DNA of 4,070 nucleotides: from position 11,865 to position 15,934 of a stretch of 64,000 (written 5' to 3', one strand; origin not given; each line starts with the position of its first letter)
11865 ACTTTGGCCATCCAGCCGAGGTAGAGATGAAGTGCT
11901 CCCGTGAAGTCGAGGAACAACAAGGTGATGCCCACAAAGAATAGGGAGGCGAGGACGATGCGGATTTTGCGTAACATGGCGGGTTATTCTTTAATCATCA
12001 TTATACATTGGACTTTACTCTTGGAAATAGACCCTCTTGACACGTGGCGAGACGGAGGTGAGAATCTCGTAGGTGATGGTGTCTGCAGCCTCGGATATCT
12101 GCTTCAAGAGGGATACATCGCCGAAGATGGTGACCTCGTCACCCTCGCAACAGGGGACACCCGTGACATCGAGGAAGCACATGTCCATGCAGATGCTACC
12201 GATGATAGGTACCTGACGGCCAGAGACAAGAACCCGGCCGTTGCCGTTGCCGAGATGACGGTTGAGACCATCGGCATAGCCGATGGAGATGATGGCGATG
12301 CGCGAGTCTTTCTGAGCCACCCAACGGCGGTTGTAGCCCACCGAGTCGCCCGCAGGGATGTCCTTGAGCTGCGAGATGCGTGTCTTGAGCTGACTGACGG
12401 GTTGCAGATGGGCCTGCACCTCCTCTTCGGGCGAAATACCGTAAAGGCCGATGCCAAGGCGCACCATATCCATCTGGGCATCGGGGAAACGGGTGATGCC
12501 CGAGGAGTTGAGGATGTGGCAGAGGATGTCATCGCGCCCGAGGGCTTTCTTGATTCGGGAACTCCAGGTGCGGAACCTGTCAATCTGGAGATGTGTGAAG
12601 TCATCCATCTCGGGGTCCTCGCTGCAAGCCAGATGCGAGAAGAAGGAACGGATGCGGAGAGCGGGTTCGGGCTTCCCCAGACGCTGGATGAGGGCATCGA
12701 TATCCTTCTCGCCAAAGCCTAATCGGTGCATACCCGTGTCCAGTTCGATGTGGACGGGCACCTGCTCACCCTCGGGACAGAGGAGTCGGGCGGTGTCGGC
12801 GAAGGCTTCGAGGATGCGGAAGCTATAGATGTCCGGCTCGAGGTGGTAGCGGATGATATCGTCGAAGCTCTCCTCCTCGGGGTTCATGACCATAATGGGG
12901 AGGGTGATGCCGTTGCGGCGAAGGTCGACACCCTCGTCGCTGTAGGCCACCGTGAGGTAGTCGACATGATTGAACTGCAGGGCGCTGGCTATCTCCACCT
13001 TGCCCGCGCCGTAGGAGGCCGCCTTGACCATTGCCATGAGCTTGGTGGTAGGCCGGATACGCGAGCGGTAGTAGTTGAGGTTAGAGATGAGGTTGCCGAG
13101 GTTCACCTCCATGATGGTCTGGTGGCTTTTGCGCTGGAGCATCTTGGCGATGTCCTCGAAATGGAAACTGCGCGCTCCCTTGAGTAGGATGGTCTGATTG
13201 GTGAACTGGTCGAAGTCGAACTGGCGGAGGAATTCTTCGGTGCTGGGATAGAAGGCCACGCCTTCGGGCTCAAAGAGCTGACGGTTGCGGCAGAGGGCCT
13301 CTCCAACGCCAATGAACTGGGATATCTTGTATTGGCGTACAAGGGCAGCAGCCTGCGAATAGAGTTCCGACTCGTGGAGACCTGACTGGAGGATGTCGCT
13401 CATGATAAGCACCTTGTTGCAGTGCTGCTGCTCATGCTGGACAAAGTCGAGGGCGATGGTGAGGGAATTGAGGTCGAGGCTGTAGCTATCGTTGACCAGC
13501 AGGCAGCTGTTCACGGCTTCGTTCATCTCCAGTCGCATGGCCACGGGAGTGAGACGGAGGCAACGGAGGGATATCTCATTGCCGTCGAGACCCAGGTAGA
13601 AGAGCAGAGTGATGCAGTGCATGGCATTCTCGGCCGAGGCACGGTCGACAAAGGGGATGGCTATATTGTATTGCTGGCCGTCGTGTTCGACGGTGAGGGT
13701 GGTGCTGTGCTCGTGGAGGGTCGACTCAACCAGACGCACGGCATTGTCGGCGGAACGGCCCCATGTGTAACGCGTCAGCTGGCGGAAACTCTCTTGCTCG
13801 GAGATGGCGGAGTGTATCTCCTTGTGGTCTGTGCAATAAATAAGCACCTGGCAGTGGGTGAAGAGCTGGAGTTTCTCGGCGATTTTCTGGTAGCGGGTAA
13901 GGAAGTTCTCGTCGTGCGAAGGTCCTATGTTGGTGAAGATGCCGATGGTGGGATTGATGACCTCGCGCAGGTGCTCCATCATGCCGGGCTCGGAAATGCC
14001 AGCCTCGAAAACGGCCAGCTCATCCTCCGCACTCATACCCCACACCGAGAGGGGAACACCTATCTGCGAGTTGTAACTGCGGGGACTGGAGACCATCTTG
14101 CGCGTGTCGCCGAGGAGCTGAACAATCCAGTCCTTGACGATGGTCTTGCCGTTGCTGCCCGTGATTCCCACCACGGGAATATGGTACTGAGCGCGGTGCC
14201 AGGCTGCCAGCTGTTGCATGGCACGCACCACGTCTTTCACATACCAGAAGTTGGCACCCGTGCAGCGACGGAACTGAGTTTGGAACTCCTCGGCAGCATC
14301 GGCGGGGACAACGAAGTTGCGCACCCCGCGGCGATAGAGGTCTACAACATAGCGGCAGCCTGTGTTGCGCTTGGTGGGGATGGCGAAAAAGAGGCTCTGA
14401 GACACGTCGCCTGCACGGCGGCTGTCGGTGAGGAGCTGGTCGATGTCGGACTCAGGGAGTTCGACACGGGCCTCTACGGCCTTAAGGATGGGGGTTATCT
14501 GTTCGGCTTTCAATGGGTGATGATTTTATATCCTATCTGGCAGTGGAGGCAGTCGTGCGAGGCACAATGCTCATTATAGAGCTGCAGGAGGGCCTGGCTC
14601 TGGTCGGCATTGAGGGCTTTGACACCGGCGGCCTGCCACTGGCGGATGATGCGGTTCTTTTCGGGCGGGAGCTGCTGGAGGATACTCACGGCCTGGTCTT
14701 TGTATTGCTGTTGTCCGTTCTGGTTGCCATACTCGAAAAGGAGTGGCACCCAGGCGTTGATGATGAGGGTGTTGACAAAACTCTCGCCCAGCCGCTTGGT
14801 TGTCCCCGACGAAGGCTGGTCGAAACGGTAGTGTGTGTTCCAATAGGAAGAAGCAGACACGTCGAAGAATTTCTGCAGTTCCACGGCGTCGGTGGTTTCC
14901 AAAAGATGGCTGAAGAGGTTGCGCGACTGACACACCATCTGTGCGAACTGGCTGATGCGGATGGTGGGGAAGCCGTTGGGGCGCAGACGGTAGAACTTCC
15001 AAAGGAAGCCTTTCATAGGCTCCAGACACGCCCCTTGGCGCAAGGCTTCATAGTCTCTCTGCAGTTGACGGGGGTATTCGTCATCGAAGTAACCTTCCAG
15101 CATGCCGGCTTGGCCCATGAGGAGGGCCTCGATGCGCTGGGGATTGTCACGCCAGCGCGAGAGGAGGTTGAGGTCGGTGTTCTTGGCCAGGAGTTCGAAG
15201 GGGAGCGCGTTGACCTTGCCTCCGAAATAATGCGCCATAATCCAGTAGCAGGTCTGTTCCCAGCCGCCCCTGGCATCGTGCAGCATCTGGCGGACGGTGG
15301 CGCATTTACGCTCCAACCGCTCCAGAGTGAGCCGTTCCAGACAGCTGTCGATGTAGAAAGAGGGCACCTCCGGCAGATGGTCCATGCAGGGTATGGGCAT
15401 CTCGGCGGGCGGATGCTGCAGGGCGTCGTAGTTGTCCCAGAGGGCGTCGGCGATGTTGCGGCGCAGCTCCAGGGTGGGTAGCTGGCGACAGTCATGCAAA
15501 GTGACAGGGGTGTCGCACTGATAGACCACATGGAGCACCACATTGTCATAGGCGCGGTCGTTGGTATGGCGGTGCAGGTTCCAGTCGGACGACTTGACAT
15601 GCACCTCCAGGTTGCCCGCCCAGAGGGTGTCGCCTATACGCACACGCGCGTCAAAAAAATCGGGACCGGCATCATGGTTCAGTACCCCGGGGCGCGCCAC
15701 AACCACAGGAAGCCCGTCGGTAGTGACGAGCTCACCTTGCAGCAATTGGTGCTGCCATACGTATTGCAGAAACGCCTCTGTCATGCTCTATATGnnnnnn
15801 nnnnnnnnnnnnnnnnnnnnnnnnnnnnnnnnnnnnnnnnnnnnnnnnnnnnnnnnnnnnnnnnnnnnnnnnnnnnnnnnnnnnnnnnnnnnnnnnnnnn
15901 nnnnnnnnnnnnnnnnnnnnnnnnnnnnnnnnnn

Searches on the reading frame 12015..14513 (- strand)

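Call 26: search_protein_families(library=pfam, proteins=[window:12015-14513:-], max_evalue=0.0001)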
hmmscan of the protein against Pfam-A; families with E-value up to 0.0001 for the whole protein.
window:12015-14513:- (832 aa): 3 families
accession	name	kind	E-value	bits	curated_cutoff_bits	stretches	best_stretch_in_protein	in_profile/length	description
PF01168.26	Ala_racemase_N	-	1.1e-55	189.1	24.1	1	470-695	1-220/220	Alanine racemase, N-terminal domain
PF00842.27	Ala_racemase_C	-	4.1e-43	146.4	25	1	706-829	1-127/127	Alanine racemase, C-terminal domain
PF08245.18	Mur_ligase_M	-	2.5e-26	93.3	24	1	117-303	1-199/200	Mur ligase middle domain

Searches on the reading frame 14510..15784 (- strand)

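Call 26: search_protein_families(library=pfam, proteins=[window:14510-15784:-], max_evalue=0.0001)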
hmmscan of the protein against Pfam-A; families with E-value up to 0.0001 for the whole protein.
window:14510-15784:- (424 aa): 1 family
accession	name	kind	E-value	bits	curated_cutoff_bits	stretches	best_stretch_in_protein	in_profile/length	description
PF11013.13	DUF2851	-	1.2e-134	449.5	25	1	3-377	1-374/375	Protein of unknown function (DUF2851)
